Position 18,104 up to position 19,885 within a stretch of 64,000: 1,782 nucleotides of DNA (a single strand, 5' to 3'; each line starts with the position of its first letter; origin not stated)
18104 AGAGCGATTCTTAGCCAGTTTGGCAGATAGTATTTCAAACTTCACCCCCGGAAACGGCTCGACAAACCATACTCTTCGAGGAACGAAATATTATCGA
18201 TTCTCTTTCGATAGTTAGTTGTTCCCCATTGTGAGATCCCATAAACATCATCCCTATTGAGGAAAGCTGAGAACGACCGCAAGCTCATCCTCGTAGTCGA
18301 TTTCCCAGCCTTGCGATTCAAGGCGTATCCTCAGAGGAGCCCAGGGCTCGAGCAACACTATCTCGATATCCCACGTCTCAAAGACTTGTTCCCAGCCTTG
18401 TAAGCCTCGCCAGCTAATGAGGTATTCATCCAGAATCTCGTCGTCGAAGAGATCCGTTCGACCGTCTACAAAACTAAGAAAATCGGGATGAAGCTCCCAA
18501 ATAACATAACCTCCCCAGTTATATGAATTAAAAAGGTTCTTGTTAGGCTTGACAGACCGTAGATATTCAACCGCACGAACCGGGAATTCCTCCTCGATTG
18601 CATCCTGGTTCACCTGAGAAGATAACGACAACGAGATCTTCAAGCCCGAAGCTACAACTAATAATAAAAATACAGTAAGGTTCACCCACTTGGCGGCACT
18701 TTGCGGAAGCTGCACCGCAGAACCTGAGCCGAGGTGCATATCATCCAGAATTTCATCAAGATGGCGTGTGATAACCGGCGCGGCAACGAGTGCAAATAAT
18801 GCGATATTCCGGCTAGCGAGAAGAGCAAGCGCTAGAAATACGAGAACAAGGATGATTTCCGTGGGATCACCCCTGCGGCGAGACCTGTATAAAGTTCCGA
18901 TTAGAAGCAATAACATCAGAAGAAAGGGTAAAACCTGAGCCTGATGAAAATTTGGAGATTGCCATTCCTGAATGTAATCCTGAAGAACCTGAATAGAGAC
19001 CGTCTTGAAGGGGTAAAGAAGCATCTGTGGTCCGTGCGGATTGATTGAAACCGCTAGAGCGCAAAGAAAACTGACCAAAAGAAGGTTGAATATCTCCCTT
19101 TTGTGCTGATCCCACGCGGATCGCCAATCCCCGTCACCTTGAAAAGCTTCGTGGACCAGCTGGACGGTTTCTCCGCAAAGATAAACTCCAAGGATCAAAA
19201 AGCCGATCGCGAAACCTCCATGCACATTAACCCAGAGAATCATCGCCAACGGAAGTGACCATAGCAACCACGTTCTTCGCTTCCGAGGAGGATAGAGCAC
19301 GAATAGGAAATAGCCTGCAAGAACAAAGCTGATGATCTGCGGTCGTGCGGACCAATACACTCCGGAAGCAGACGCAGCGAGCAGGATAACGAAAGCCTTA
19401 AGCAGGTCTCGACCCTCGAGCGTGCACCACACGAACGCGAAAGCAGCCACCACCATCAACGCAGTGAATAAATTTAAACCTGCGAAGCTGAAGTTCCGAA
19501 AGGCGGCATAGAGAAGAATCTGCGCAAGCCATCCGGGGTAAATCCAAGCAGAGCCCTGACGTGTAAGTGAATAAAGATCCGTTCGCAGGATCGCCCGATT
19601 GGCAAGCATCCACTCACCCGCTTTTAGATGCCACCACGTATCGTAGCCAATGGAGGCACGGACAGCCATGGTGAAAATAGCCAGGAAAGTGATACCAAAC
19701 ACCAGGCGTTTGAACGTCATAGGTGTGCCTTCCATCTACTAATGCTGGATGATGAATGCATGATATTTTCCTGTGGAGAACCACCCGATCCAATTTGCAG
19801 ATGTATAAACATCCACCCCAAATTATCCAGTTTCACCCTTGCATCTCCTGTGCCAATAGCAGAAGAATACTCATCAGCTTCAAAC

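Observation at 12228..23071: Array of seven consecutive GT-C-like polytopic membrane proteins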

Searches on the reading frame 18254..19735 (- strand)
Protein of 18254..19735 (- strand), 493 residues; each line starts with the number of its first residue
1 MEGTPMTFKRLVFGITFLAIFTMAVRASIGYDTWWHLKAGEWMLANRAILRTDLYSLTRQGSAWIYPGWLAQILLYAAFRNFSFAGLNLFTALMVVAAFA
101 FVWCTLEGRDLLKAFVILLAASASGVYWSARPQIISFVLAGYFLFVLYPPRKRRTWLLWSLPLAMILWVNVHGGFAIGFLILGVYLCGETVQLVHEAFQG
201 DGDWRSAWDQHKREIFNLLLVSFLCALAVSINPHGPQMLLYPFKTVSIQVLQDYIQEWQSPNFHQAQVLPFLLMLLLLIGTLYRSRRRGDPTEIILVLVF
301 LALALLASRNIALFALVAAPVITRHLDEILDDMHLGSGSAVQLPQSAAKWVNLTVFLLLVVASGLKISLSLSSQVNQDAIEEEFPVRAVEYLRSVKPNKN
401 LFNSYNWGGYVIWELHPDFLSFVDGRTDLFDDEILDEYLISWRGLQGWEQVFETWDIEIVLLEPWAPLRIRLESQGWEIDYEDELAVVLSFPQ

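Call 4: search_protein_families(library=pfam, proteins=[window:18254-19735:-], max_evalue=0.01)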
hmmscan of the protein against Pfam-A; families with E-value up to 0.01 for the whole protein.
window:18254-19735:- (493 aa): 1 family
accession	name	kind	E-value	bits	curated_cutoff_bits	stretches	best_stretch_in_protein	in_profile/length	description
PF03918.19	CcmH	-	0.0014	18.3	25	1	132-168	72-109/143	Cytochrome C biogenesis protein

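Call 6: search_protein_families(library=ncbifam, proteins=[window:18254-19735:-], max_evalue=0.01)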
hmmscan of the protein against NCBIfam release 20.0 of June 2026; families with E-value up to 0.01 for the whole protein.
window:18254-19735:- (493 aa): 0 families

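Call 18: find_homologous_proteins(query=window:18254-19735:-, max_evalue=0.001)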
Query window:18254-19735:- (493 aa): 1921 proteins with E <= 0.001 among 8000 candidates; the best 120 are listed.
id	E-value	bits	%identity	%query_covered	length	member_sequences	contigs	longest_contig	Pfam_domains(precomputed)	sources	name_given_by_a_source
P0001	0.0e+0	1052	94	100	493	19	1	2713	-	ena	-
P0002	0.0e+0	1013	90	100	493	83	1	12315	-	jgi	-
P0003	3.9e-288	974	88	99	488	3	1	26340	-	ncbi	-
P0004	2.4e-279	945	85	100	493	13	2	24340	-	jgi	-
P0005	5.1e-275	931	84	99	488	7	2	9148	-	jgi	jgi:hypothetical protein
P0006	1.2e-268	910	82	99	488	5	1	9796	-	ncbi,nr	ncbi:MAG TPA: hypothetical protein VMX56_01350 [Anaerolineales bacterium]|nr:hypothetical protein [A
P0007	4.3e-268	908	82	98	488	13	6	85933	-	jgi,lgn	jgi:hypothetical protein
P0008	9.5e-268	907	81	99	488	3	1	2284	-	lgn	-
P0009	3.5e-267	905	81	99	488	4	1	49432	-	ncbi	ncbi:MAG: hypothetical protein WBB65_12085 [Anaerolineales bacterium]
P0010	7.8e-266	901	80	100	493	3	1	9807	-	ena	-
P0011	6.7e-265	898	80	100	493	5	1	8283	-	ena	-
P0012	1.9e-258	876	79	99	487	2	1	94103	-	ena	-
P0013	3.4e-254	862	80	96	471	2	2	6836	-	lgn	-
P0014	2.9e-197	675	63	95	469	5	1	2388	-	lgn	-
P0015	3.0e-196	671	90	67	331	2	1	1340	-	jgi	-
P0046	3.4e-158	546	52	98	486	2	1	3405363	-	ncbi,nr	ncbi:MAG: hypothetical protein JSV37_04335 [Anaerolineaceae bacterium]|nr:MAG: hypothetical protein 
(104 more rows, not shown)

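Call 21: search_solved_structures(query=A1, max_evalue=10, show_alignments=2)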
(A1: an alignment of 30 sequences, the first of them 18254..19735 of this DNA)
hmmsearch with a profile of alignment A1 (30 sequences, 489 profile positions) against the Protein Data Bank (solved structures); distinct sequences matched with E-value up to 10: 3.
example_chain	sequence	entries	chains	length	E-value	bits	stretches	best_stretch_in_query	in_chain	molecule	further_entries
9rzy_A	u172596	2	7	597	0.4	12.4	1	346-422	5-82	Alpha-L-fucosidase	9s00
10zk_E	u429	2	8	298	2.2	10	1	276-365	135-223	Nitrogenase iron protein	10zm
5cwb_A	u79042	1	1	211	9.8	7.8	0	315-376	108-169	Designed helical repeat protein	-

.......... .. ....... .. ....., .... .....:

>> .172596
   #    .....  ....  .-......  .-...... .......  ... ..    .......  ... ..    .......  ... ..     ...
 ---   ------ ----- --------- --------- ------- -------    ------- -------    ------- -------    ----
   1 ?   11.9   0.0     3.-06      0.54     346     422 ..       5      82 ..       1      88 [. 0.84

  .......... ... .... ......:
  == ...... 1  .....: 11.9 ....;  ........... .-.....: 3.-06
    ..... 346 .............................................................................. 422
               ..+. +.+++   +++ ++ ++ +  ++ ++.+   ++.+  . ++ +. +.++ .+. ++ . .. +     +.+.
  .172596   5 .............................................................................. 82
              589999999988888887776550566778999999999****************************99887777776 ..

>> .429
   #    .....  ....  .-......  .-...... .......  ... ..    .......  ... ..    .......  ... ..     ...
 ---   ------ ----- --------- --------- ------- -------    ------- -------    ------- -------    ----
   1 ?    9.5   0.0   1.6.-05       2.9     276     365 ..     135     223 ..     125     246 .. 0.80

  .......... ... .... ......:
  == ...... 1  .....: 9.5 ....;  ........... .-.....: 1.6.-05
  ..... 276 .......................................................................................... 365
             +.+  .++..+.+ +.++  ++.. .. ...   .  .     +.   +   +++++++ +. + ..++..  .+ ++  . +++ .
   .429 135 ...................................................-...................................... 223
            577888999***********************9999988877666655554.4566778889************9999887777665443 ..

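Call 30: predict_structure(alignment_id=A1)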
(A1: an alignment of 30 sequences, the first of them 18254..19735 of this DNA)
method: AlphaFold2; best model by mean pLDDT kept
length: 493 residues; sequences in the alignment: 30
mean_pLDDT: 88.0   pTM: 0.88
mean pLDDT of the five models: 88.0, 87.2, 85.4, 83.4, 82.0
residues with pLDDT >= 90: 302; 70-90: 154; 50-70: 32; < 50: 5
segments of 3 or more residues with pLDDT < 50: 1-4
pLDDT, mean of each block of 10 residues (from residue 1): 58 95 86 91 94 87 82 95 94 97 92 96 90 93 87 77 94 80 94 84 80 92 94 87 74 78 89 95 84 93 92 95 91 62 77 92 93 91 94 84 92 92 73 86 94 94 95 95 96 79
secondary structure, 60 per line:
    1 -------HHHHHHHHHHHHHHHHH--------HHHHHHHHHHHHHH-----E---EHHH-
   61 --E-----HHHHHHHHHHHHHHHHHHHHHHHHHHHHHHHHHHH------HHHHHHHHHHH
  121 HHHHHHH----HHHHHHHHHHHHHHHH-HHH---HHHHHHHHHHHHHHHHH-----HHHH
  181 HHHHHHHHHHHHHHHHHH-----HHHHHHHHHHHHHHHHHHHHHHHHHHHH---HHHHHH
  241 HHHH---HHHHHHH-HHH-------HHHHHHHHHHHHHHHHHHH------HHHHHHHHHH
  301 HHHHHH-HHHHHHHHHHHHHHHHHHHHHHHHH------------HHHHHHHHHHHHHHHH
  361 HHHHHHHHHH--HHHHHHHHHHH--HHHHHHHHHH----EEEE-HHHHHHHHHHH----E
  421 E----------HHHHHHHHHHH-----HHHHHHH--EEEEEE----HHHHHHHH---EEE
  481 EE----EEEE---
elements in order: H8-24 H33-46 H69-103 H110-127 H132-147 H155-171 H177-198 H204-231 H235-244 H248-254 H266-284 H291-306 H308-332 H345-370 H373-383 H386-395 E400-403 H405-415 H432-442 H448-454 E457-462 H467-474 E478-482 E487-490

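Call 32: fold_search(model_id=the predicted structure, library=pdb)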
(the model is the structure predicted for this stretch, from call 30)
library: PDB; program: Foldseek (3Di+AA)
matches with E <= 10: 356; with E <= 0.001: 20
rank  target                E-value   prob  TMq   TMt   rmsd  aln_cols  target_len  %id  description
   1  7oci_F                7.3e-09  1.00  0.56  0.44  11.4       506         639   15  Cryo-EM structure of yeast Ost6p containing oligosaccharyltransferase complex (released 2022-02-16)
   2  8age_A                1.4e-08  1.00  0.57  0.45   9.0       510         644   15  Structure of yeast oligosaccharylransferase complex with acceptor peptide bound (released 2022-12-07)
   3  8agc_A                1.5e-08  1.00  0.57  0.42  11.2       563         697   13  Structure of yeast oligosaccharylransferase complex with lipid-linked oligosaccharide and non-acceptor peptide bound (released 2022-12-07)
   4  6s7t_A                3.8e-08  1.00  0.57  0.41  10.3       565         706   12  Cryo-EM structure of human oligosaccharyltransferase complex OST-B (released 2019-12-18)
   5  8pn9_A                9.0e-08  1.00  0.55  0.43  10.9       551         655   13  Structure of human oligosaccharyltransferase OST-A complex bound to NGI-1 (released 2024-05-08)
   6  6c26_A                1.2e-07  1.00  0.51  0.41  13.4       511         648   15  The Cryo-EM structure of a eukaryotic oligosaccharyl transferase complex (released 2018-01-31)
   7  6ezn_F                1.9e-07  1.00  0.53  0.42  12.7       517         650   16  Cryo-EM structure of the yeast oligosaccharyltransferase (OST) complex (released 2018-01-17)
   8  8agb_A                2.0e-07  1.00  0.57  0.46  10.5       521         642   13  Structure of yeast oligosaccharylransferase complex with lipid-linked oligosaccharide bound (released 2022-12-07)
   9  7e9s_A                2.9e-07  1.00  0.55  0.34  11.3       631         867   13  Archaeal oligosaccharyltransferase AglB from Archaeoglobus fulgidus in complex with an inhibitory peptide and a dolich (released 2021-09-08)
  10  6s7o_A                3.1e-07  1.00  0.57  0.44  10.9       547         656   13  Cryo-EM structure of human oligosaccharyltransferase complex OST-A (released 2019-12-18)
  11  9n9j_I                4.1e-07  1.00  0.55  0.41  11.7       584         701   12  Structure of a GRP94 folding intermediate engaged with a CCDC134- and FKBP11-bound secretory translocon (released 2025-11-19)
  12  5f15                  5.5e-07  1.00  0.46  0.43  13.6       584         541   12  Crystal Structure of ArnT from Cupriavidus metallidurans bound to Undecaprenyl phosphate (released 2016-02-17)
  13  8b6l_I                1.3e-06  1.00  0.57  0.43  11.5       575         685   13  Subtomogram average of the human Sec61-TRAP-OSTA-translocon (released 2022-12-07)
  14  6ftg_5                2.0e-06  1.00  0.54  0.43  14.2       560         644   12  Subtomogram average of OST-containing ribosome-translocon complexes from canine rough microsomal membranes (released 2018-03-21)
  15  3wak                  2.1e-06  1.00  0.56  0.34  10.5       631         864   14  Crystal structure of the Archaeoglobus fulgidus oligosaccharyltransferase (O29867_ARCFU) in the apo form (released 2013-10-30)
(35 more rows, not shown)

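Call 50: find_encoding_contigs(protein=P0046, flank=10000, max_places=2)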
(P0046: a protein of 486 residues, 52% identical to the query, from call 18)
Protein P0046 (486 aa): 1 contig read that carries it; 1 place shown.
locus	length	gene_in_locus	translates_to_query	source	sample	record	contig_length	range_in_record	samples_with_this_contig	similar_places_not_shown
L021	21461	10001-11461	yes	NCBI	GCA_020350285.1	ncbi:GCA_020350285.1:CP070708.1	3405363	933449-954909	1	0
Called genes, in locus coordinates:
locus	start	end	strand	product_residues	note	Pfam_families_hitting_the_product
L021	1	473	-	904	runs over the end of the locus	PF00330:Aconitase, PF00694:Aconitase_C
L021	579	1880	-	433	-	PF00180:Iso_dh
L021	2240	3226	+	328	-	PF00149:Metallophos, PF12850:Metallophos_2 (weak)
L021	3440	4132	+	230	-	PF00072:Response_reg, PF23198:PDE8A_N (weak), PF00486:Trans_reg_C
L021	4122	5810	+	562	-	PF00672:HAMP, PF00512:HisKA, PF02518:HATPase_c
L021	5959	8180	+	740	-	PF08487:VIT, PF00092:VWA, PF13768:VWA_3, PF13519:VWA_2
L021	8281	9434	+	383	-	-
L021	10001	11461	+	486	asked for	-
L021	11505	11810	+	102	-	-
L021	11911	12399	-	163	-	-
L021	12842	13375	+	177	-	-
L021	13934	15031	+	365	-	PF04015:DUF362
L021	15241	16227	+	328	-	PF00291:PALP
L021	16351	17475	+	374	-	PF00155:Aminotran_1_2, PF00266:Aminotran_5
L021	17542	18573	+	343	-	PF01137:RTC, PF05189:RTC_insert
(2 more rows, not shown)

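Call 53: search_protein_representatives(alignment_id=A1)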
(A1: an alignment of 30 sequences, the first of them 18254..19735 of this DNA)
Query: 30 sequences, 489 profile positions. Proteins with E-value up to 0.001 (for the whole library): 33676; up to 1e-10: 23434; up to 1e-30: 8424. The best 150 are listed.
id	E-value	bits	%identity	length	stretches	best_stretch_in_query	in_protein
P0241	6.1e-185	631.9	-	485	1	9-487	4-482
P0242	4.2e-184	629.1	-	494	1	1-487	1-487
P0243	6.0e-170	582.4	-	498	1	1-486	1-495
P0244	5.4e-169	579.3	-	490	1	1-488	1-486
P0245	1.3e-168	578.0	-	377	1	114-486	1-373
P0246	2.5e-164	563.9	-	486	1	1-486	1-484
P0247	4.1e-162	556.6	-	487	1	1-485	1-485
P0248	2.1e-161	554.3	-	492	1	1-485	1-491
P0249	2.3e-155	534.3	-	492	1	3-487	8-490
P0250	2.8e-155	534.0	-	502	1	2-486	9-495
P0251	4.5e-155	533.4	-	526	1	9-487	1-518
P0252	4.0e-153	527.0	-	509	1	3-484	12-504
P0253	2.6e-151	521.0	-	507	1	2-485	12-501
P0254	2.3e-150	517.8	-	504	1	2-486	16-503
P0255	3.1e-145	500.9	-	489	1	2-484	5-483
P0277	5.8e-131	453.9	-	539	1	2-486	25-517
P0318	9.8e-113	393.7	-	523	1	2-486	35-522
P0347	8.7e-107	374.1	-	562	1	3-485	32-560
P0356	1.0e-104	367.3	-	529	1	5-487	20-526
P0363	7.2e-104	364.5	-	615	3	3-151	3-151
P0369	6.3e-102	358.1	-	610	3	11-189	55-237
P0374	1.8e-101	356.6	-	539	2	7-332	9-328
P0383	3.9e-100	352.2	-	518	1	14-486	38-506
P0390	6.9e-99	348.1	-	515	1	8-487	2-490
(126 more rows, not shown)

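Call 54: search_protein_families(library=pfam, proteins=[P0347, P0363, P0369, P0374, P0390, P0383, P0356, P0318, P0277, P0251], max_evalue=0.01)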
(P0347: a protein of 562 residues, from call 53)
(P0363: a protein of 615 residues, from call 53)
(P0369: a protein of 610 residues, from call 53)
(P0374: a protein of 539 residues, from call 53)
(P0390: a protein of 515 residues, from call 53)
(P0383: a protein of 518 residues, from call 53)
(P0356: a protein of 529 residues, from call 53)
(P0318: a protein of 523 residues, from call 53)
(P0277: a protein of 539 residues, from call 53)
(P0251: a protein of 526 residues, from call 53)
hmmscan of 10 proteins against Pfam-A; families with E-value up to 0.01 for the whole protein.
P0347 (562 aa): 0 families

P0363 (615 aa): 0 families

P0369 (610 aa): 0 families

P0374 (539 aa): 0 families

P0390 (515 aa): 0 families

P0383 (518 aa): 0 families

P0356 (529 aa): 0 families

P0318 (523 aa): 0 families

P0277 (539 aa): 0 families

P0251 (526 aa): 0 families
